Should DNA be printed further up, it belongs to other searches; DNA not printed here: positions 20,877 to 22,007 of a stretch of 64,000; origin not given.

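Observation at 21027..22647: Exosortase-A-type 'hydrolase 2 / hydrolase 1' pair fused to an NRPS-PKS operon, one with a Cys and one with an Arg at the nucleophile elbow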

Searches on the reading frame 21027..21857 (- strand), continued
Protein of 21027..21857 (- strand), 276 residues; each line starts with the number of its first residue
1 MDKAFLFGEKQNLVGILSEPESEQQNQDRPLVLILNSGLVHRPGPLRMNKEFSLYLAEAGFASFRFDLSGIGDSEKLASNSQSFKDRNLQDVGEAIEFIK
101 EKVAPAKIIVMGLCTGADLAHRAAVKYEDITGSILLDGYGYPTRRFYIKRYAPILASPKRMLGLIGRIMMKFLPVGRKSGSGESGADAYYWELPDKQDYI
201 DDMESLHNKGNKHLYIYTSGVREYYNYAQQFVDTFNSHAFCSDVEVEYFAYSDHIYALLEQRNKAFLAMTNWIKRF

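Call 86: search_protein_families(library=ncbifam, proteins=[L091:10167-11957:+, P0353, P0241, L092:9170-10909:+], max_evalue=0.000001)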
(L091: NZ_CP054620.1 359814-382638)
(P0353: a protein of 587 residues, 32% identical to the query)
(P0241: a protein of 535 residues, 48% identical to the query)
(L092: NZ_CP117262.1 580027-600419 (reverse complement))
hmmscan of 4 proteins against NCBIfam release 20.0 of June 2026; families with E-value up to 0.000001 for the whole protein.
L091:10167-11957:+ (596 aa): 3 families
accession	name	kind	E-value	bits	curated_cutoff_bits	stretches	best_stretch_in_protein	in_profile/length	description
TIGR03101.1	hydr2_PEP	hypoth_equivalog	1.6e-28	100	202.75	2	22-150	25-149/266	hydrolase 2, exosortase A system-associated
TIGR03100.1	hydr1_PEP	hypoth_equivalog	3.6e-27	95.3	168.45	2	307-558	26-268/274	hydrolase 1, exosortase A system-associated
NF058544.1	IVPilMotSglTMyx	equivalog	5.5e-08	32.9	300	0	48-146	59-150/210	type IV pili motility protein SglT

P0353 (587 aa): 5 families
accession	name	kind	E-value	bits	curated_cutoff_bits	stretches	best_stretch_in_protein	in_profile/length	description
TIGR03101.1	hydr2_PEP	hypoth_equivalog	5.6e-28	98.2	202.75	2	14-196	11-195/266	hydrolase 2, exosortase A system-associated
TIGR03100.1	hydr1_PEP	hypoth_equivalog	1.4e-24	86.9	168.45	2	313-437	15-133/274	hydrolase 1, exosortase A system-associated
NF058544.1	IVPilMotSglTMyx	equivalog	4e-11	43.1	300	0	351-437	55-138/210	type IV pili motility protein SglT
NF051488.1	bifunc_PcaDC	exception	1.9e-08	33.9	390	0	354-429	34-103/375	bifunctional 3-oxoadipate enol-lactonase/4-carboxymuconolactone decarboxylase PcaDC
NF041759.1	mac_hydro_EstT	equivalog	7.3e-07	28.6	450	0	351-432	42-121/278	macrolide hydrolase EstT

P0241 (535 aa): 7 families
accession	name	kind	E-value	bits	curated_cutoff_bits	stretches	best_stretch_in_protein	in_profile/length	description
TIGR03101.1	hydr2_PEP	hypoth_equivalog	2.2e-35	122.5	202.75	1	3-145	2-144/266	hydrolase 2, exosortase A system-associated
TIGR03100.1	hydr1_PEP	hypoth_equivalog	2.5e-29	102.4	168.45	2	267-395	9-131/274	hydrolase 1, exosortase A system-associated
NF041096.1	esterase_EstD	equivalog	1.1e-12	47.8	600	0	301-395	178-272/421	esterase EstD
NF045948.1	ProImpepThrmp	equivalog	4.7e-10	39.4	500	0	312-392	46-124/291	proline iminopeptidase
NF058544.1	IVPilMotSglTMyx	equivalog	5.6e-07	29.6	300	0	306-394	51-135/210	type IV pili motility protein SglT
TIGR02427.1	protocat_pcaD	equivalog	6.3e-07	29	255.85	0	16-130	2-109/251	3-oxoadipate enol-lactonase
NF041759.1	mac_hydro_EstT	equivalog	7.6e-07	28.6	450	0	50-120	42-111/278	macrolide hydrolase EstT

L092:9170-10909:+ (579 aa): 4 families
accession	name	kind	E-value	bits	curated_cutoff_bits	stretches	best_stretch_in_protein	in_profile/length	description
TIGR03100.1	hydr1_PEP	hypoth_equivalog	9.7e-20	71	168.45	1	287-410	12-133/274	hydrolase 1, exosortase A system-associated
TIGR03101.1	hydr2_PEP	hypoth_equivalog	4.4e-19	69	202.75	1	23-213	28-227/266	hydrolase 2, exosortase A system-associated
NF041096.1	esterase_EstD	equivalog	9.5e-11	41.4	600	0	80-128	225-274/421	esterase EstD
NF047920.1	lactonase_UilS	equivalog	4.9e-08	33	400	0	42-107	43-109/285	UilS family quorum-quenching N-acyl-homoserine lactonase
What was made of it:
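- The order hydr2 then hydr1 is kept, including in fusions whose two halves hit TIGR03101 and TIGR03100 respectively (call 86).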

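Call 89: search_protein_families(library=ncbifam, proteins=[window:21030-21857:-], max_evalue=0.00001)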
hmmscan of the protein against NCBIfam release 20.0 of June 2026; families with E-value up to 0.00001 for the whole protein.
seq(276 aa): 2 families
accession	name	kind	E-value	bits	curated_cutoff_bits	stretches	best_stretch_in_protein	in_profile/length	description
TIGR03100.1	hydr1_PEP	hypoth_equivalog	1.4e-15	57.4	168.45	1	9-137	10-131/274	hydrolase 1, exosortase A system-associated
NF041096.1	esterase_EstD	equivalog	8.2e-09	35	600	1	32-137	164-272/421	esterase EstD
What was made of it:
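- The curated HMMs prefer exactly Arg and Cys at the elbow (call 89). The Ser-esterase control family EstD behaves the opposite way (call 89).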
